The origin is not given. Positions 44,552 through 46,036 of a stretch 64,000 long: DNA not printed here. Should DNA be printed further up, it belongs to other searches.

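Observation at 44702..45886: Serpin-like lipoprotein with a proline-rich reactive-centre-loop region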

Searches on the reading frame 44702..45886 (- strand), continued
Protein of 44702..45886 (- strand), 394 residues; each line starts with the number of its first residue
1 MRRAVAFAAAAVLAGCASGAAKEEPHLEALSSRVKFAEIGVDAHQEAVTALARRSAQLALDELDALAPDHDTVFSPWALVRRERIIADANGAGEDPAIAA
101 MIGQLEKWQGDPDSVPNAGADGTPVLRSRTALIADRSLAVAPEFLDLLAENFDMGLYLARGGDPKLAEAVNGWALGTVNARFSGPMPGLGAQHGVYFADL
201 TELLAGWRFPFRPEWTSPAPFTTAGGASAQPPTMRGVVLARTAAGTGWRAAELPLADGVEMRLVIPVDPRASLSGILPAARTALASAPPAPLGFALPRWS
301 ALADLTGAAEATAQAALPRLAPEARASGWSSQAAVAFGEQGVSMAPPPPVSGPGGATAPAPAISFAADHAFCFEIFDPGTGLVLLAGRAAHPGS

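Call 31: search_protein_families(library=pfam, proteins=[L001:7884-9992:+, L001:11163-12485:+, L001:12482-13681:-, L001:6500-7687:-, L001:13796-14821:-, L002:8349-9959:+, L002:7677-9206:-, L002:11160-12425:+, L002:12422-13684:+, L002:6453-7640:-], max_evalue=0.00001)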
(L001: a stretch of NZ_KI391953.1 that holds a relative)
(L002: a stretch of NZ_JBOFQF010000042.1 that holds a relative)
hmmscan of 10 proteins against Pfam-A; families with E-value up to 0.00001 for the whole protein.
L001:7884-9992:+ (702 aa): 1 family
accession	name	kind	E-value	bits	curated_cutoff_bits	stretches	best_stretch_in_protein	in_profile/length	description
PF03706.18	LPG_synthase_TM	-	6.6e-28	98.5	33.4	1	368-668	4-302/302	Lysylphosphatidylglycerol synthase TM region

L001:11163-12485:+ (440 aa): 3 families
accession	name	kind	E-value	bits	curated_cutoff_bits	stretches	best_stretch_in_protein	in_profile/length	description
PF07690.21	MFS_1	-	2.6e-42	145.4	33.4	2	40-254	3-220/347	Major Facilitator Superfamily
PF00083.30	Sugar_tr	-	6.4e-35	121.3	22.3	2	61-223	43-205/452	Sugar (and other) transporter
PF12832.13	MFS_1_like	-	1e-09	38.4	25.2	1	65-374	31-342/373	MFS_1 like family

L001:12482-13681:- (399 aa): 0 families

L001:6500-7687:- (395 aa): 2 families
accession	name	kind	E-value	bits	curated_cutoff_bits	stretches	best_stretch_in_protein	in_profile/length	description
PF02602.20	HEM4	-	1.8e-34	119.3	27.5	1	31-276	1-229/231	Uroporphyrinogen-III synthase HemD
PF00486.34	Trans_reg_C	-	1.2e-12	48.2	26.2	1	312-379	4-77/77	Transcriptional regulatory protein, C terminal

L001:13796-14821:- (341 aa): 5 families
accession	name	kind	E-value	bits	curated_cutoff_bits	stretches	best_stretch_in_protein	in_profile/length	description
PF02353.26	CMAS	-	3.2e-101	338.7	27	1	39-316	4-273/273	Mycolic acid cyclopropane synthetase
PF13649.12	Methyltransf_25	-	3.2e-09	37.8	27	1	102-195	2-97/97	Methyltransferase domain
PF08242.18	Methyltransf_12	-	1.4e-08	35.8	30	1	102-196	1-97/98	Methyltransferase domain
PF13489.12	Methyltransf_23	-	2.6e-07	31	27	1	93-203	19-119/164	Methyltransferase domain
PF08241.18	Methyltransf_11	-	3.8e-06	27.9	21.2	1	102-198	1-94/95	Methyltransferase domain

L002:8349-9959:+ (536 aa): 1 family
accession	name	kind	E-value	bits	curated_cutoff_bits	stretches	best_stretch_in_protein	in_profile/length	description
PF03706.18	LPG_synthase_TM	-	1.9e-30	106.8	33.4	1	216-504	18-302/302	Lysylphosphatidylglycerol synthase TM region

L002:7677-9206:- (509 aa): 1 family
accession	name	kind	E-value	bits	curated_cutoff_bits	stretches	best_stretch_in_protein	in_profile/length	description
PF01594.21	AI-2E_transport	-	2.1e-61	208.4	34.3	1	162-486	2-325/327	AI-2E family transporter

L002:11160-12425:+ (421 aa): 4 families
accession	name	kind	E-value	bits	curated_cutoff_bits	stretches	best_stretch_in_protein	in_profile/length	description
PF07690.21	MFS_1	-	6.5e-39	134.3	33.4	2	23-252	3-230/347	Major Facilitator Superfamily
PF00083.30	Sugar_tr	-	2.9e-35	122.5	22.3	2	19-206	4-205/452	Sugar (and other) transporter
PF12832.13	MFS_1_like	-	1.6e-09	37.7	25.2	1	48-357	31-342/373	MFS_1 like family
PF05978.22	UNC-93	-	1.7e-06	27.9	22.9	1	81-307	38-273/379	Ion channel regulatory protein UNC-93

L002:12422-13684:+ (420 aa): 1 family
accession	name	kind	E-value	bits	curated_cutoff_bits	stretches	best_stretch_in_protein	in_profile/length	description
PF03435.24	Sacchrp_dh_NADP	-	1.1e-12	48.8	25.1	1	11-139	1-129/129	Saccharopine dehydrogenase NADP binding domain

L002:6453-7640:- (395 aa): 2 families
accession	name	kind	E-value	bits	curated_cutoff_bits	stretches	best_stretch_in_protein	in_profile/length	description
PF02602.20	HEM4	-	2.8e-35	121.9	27.5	1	31-276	1-229/231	Uroporphyrinogen-III synthase HemD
PF00486.34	Trans_reg_C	-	3.5e-13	49.9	26.2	1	312-379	4-77/77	Transcriptional regulatory protein, C terminal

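Call 36: predict_structure(alignment_id=A4)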
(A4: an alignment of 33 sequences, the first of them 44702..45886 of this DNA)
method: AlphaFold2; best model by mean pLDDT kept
length: 394 residues; sequences in the alignment: 33
mean_pLDDT: 83.3   pTM: 0.83
mean pLDDT of the five models: 83.3, 83.0, 81.2, 81.2, 76.9
residues with pLDDT >= 90: 215; 70-90: 113; 50-70: 19; < 50: 47
segments of 3 or more residues with pLDDT < 50: 1-23, 114-120, 309-313, 345-355
pLDDT, mean of each block of 10 residues (from residue 1): 37 39 74 77 82 95 90 93 92 83 80 46 79 95 93 93 90 84 87 92 83 91 94 94 97 91 96 95 96 94 74 76 93 87 50 53 94 94 95 77
secondary structure, 60 per line:
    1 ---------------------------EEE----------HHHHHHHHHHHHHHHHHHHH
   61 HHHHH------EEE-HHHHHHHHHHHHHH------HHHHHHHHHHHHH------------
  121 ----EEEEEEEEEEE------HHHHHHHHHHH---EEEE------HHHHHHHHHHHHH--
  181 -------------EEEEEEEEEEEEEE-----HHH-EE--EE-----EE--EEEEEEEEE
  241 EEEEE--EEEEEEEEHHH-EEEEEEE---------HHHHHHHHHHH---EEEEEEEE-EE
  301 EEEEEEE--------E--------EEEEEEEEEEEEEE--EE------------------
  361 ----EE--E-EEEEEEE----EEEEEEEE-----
elements in order: E28-30 H41-65 E72-74 H76-89 H96-108 E125-135 H142-152 E156-159 H166-178 E194-207 E232-245 E248-255 E260-266 H276-286 E290-297 E299-307 E325-338 E371-377 E382-389

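Call 39: fold_search(model_id=the predicted structure, library=pdb)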
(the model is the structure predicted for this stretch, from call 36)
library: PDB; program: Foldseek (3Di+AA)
matches with E <= 10: 621; with E <= 0.001: 415
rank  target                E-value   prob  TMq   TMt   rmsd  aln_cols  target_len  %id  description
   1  4dte_A                5.4e-22  1.00  0.60  0.62   7.4       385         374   17  Crystal structure of zebrafish plasminogen activator inhibitor-1 (PAI-1) (released 2013-03-27)
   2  1e03_I                6.0e-22  1.00  0.68  0.64  10.0       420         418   18  PLASMA ALPHA ANTITHROMBIN-III AND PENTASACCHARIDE (released 2000-06-02)
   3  1nq9_I                6.8e-22  1.00  0.69  0.67   9.2       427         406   17  Crystal Structure of Antithrombin in the Pentasaccharide-Bound Intermediate State (released 2003-09-30)
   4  3evj_I                7.6e-22  1.00  0.66  0.65   9.5       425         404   16  Intermediate structure of antithrombin bound to the natural pentasaccharide (released 2008-10-21)
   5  2b5t_I                1.1e-21  1.00  0.68  0.65   9.0       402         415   18  2.1 Angstrom structure of a nonproductive complex between antithrombin, synthetic heparin mimetic SR123781 and two S19 (released 2006-09-19)
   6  1e04_I                2.5e-21  1.00  0.65  0.64   7.5       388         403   18  PLASMA BETA ANTITHROMBIN-III (released 2000-06-02)
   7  1dzg_I                2.8e-21  1.00  0.67  0.63   9.2       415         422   17  N135Q-S380C-ANTITHROMBIN-III (released 2000-05-26)
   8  3kcg_I                2.9e-21  1.00  0.67  0.64   9.6       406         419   18  Crystal structure of the antithrombin-factor IXa-pentasaccharide complex (released 2010-02-02)
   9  1t1f_A                3.5e-21  1.00  0.68  0.65   7.9       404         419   18  Crystal Structure of Native Antithrombin in its Monomeric Form (released 2005-10-04)
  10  4dte_B                3.9e-21  1.00  0.59  0.64   7.3       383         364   16  Crystal structure of zebrafish plasminogen activator inhibitor-1 (PAI-1) (released 2013-03-27)
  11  1dzh_I                4.2e-21  1.00  0.67  0.64   9.4       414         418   17  P14-FLUORESCEIN-N135Q-S380C-ANTITHROMBIN-III (released 2000-05-26)
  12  2hij_I                4.7e-21  1.00  0.68  0.66   8.1       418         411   16  Crystal Structure of P14 Alanine Variant of Antithrombin (released 2007-06-19)
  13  1oyh_I                5.3e-21  1.00  0.68  0.65   7.2       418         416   16  Crystal Structure of P13 Alanine Variant of Antithrombin (released 2004-04-13)
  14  1tb6_I                5.3e-21  1.00  0.68  0.65   9.1       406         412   17  2.5A Crystal Structure of the Antithrombin-Thrombin-Heparin Ternary Complex (released 2004-08-17)
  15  1uhg_C                6.3e-21  1.00  0.64  0.67   6.7       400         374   17  Crystal Structure of S-Ovalbumin At 1.9 Angstrom Resolution (released 2003-07-22)
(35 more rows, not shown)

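Call 44: find_encoding_contigs(protein=P0001, flank=8000, max_places=4)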
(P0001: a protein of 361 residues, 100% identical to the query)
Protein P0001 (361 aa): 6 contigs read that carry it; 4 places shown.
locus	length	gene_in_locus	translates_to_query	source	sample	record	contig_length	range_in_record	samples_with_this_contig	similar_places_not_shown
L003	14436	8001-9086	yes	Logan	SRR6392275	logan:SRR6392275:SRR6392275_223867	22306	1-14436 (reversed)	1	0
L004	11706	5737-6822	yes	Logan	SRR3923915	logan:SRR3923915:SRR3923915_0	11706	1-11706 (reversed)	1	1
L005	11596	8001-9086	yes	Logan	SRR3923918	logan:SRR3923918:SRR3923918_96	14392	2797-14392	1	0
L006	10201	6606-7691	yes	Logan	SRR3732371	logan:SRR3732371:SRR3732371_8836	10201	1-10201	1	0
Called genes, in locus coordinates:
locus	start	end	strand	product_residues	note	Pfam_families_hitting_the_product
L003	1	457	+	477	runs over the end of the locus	PF00668:Condensation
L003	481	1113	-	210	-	PF01903:CbiX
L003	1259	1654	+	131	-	PF00293:NUDIX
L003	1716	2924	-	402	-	PF02602:HEM4, PF00486:Trans_reg_C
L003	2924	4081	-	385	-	PF01594:AI-2E_transport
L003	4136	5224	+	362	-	PF03706:LPG_synthase_TM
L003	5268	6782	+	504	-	PF00370:FGGY_N, PF02782:FGGY_C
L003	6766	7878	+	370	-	PF08240:ADH_N, PF16912:Glu_dehyd_C (weak), PF00107:ADH_zinc_N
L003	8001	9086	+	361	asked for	PF00079:Serpin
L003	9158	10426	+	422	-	PF00083:Sugar_tr, PF07690:MFS_1, PF12832:MFS_1_like, PF00083:Sugar_tr, PF07690:MFS_1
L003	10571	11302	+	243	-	PF00857:Isochorismatase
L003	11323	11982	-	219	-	PF01695:IstB_IS21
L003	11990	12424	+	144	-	-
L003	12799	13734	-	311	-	PF02353:CMAS, PF13489:Methyltransf_23, PF13649:Methyltransf_25, PF13847:Methyltransf_31 (weak), PF08241:Methyltransf_11 (weak), PF08242:Methyltransf_12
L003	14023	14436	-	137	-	?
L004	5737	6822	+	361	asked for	PF00079:Serpin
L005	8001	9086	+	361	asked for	PF00079:Serpin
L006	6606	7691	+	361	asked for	PF00079:Serpin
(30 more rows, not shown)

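Call 45: find_encoding_contigs(protein=P0003, flank=8000, max_places=3)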
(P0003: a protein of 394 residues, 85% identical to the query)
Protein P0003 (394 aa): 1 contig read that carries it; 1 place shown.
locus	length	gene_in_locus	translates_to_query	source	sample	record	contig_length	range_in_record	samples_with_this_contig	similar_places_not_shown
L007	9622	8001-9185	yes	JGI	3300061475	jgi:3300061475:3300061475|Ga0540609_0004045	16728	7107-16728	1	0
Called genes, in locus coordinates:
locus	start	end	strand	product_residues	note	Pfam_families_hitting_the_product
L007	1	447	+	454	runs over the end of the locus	PF00668:Condensation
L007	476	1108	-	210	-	PF01903:CbiX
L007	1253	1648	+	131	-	PF00293:NUDIX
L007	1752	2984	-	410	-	PF02602:HEM4, PF00486:Trans_reg_C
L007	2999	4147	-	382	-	PF01594:AI-2E_transport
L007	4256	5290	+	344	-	PF03706:LPG_synthase_TM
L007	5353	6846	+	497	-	PF00370:FGGY_N, PF02782:FGGY_C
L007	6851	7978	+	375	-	PF08240:ADH_N, PF16912:Glu_dehyd_C, PF00107:ADH_zinc_N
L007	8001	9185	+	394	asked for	PF00079:Serpin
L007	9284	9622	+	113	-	?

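Call 46: find_encoding_contigs(protein=P0168, flank=6000, max_places=1)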
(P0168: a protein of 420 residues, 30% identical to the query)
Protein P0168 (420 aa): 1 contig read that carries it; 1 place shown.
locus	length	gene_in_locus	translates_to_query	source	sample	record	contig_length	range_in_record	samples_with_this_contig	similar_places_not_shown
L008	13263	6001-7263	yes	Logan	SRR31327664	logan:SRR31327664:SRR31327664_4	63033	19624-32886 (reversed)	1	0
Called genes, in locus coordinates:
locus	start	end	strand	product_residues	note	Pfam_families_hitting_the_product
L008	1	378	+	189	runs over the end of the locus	PF01066:CDP-OH_P_transf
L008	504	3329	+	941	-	PF00330:Aconitase, PF00694:Aconitase_C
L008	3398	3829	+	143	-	PF08818:DUF1801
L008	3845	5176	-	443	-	PF01636:APH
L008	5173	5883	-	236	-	PF07722:Peptidase_C26 (weak), PF00117:GATase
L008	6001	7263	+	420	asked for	PF00079:Serpin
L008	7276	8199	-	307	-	PF00491:Arginase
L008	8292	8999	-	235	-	PF00293:NUDIX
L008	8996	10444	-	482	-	PF00478:IMPDH, PF00571:CBS (weak), PF03060:NMO (weak)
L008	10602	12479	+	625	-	PF13292:DXP_synthase_N, PF02779:Transket_pyr, PF02780:Transketolase_C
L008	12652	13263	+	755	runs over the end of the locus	PF02901:PFL-like, PF01228:Gly_radical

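Call 47: find_encoding_contigs(protein=P0173, flank=6000, max_places=1)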
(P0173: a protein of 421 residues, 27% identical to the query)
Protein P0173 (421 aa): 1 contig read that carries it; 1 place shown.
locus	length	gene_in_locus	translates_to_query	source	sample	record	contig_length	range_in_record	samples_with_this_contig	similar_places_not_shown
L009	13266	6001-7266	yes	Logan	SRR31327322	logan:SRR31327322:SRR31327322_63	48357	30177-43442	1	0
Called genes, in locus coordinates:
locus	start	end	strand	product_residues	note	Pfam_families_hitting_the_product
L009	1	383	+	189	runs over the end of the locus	PF01066:CDP-OH_P_transf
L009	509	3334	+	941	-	PF00330:Aconitase, PF00694:Aconitase_C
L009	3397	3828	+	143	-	PF08818:DUF1801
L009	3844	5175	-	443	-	PF19974:TCAD9 (faint), PF01636:APH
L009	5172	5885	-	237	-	PF00117:GATase, PF07722:Peptidase_C26 (weak)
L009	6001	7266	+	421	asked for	PF00079:Serpin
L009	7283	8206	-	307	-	PF00491:Arginase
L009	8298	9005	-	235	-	PF00293:NUDIX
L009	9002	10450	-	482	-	PF00478:IMPDH, PF00571:CBS (weak), PF03060:NMO (weak)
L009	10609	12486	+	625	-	PF13292:DXP_synthase_N, PF02779:Transket_pyr, PF02780:Transketolase_C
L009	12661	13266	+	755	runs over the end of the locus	PF02901:PFL-like, PF01228:Gly_radical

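Call 48: find_encoding_contigs(protein=P0176, flank=6000, max_places=1)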
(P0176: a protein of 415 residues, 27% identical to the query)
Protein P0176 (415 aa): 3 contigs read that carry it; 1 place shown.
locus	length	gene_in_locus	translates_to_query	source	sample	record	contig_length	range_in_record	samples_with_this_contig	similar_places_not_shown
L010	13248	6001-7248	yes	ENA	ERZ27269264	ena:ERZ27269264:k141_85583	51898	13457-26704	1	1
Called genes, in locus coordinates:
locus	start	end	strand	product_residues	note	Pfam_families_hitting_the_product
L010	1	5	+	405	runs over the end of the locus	PF01938:TRAM, PF05958:tRNA_U5-meth_tr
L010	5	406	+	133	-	PF13673:Acetyltransf_10, PF00583:Acetyltransf_1, PF13508:Acetyltransf_7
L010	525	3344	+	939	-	PF00330:Aconitase, PF00694:Aconitase_C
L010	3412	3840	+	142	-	PF08818:DUF1801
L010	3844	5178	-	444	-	PF01636:APH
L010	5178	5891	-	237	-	PF00117:GATase, PF07722:Peptidase_C26 (faint)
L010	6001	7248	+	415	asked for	PF00079:Serpin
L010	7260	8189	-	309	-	PF00491:Arginase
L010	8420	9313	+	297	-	-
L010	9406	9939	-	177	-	PF06078:DUF937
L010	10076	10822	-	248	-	PF00293:NUDIX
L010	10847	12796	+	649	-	PF13292:DXP_synthase_N, PF02779:Transket_pyr, PF02780:Transketolase_C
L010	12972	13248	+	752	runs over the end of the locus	PF02901:PFL-like, PF01228:Gly_radical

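Call 59: search_solved_structures(query=A1, max_evalue=0.00001, show_alignments=2)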
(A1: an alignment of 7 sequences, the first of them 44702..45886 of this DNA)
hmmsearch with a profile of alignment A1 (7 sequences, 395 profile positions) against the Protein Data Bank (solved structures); distinct sequences matched with E-value up to 0.00001: 14.
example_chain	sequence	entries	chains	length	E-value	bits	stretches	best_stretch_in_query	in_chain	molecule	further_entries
3fgq_A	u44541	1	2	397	5.5e-09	38.8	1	121-394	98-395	Neuroserpin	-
3f5n_A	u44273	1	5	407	6e-09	38.7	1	121-394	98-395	Neuroserpin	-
5ce0_A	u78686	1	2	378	9.6e-09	38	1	126-393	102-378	Native conserpin with Z-variant (E342K)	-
5cdx_A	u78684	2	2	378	1e-08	37.9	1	126-393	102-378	Conserpin | Conserpin in the latent state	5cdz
4dy0_A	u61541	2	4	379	1.1e-08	37.9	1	204-393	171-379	Glia-derived nexin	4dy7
8gxv_A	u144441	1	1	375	1.2e-08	37.7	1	206-393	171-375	Proteinase inhibitor I4 serpin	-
3le2_A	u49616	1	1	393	2e-08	36.9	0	45-260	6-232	Serpin-ZX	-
6ee5_A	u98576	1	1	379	3.4e-08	36.2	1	126-393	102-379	Conserpin-AATRCL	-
7rbw_A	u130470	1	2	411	6.7e-08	35.2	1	170-394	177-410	Biliverdin bindin serpin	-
6cj7_A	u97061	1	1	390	9.4e-08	34.7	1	129-394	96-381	Serpin-12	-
9j91_A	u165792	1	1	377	1.7e-07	33.9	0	131-268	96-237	Serine protease inhibitor 1 serpin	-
8h55_A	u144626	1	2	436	2.5e-06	30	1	163-394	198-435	Angiotensinogen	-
1jti_A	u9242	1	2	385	7.2e-06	28.5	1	134-393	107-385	Ovalbumin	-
1jmj_A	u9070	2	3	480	7.8e-06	28.4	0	151-395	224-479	HEPARIN COFACTOR II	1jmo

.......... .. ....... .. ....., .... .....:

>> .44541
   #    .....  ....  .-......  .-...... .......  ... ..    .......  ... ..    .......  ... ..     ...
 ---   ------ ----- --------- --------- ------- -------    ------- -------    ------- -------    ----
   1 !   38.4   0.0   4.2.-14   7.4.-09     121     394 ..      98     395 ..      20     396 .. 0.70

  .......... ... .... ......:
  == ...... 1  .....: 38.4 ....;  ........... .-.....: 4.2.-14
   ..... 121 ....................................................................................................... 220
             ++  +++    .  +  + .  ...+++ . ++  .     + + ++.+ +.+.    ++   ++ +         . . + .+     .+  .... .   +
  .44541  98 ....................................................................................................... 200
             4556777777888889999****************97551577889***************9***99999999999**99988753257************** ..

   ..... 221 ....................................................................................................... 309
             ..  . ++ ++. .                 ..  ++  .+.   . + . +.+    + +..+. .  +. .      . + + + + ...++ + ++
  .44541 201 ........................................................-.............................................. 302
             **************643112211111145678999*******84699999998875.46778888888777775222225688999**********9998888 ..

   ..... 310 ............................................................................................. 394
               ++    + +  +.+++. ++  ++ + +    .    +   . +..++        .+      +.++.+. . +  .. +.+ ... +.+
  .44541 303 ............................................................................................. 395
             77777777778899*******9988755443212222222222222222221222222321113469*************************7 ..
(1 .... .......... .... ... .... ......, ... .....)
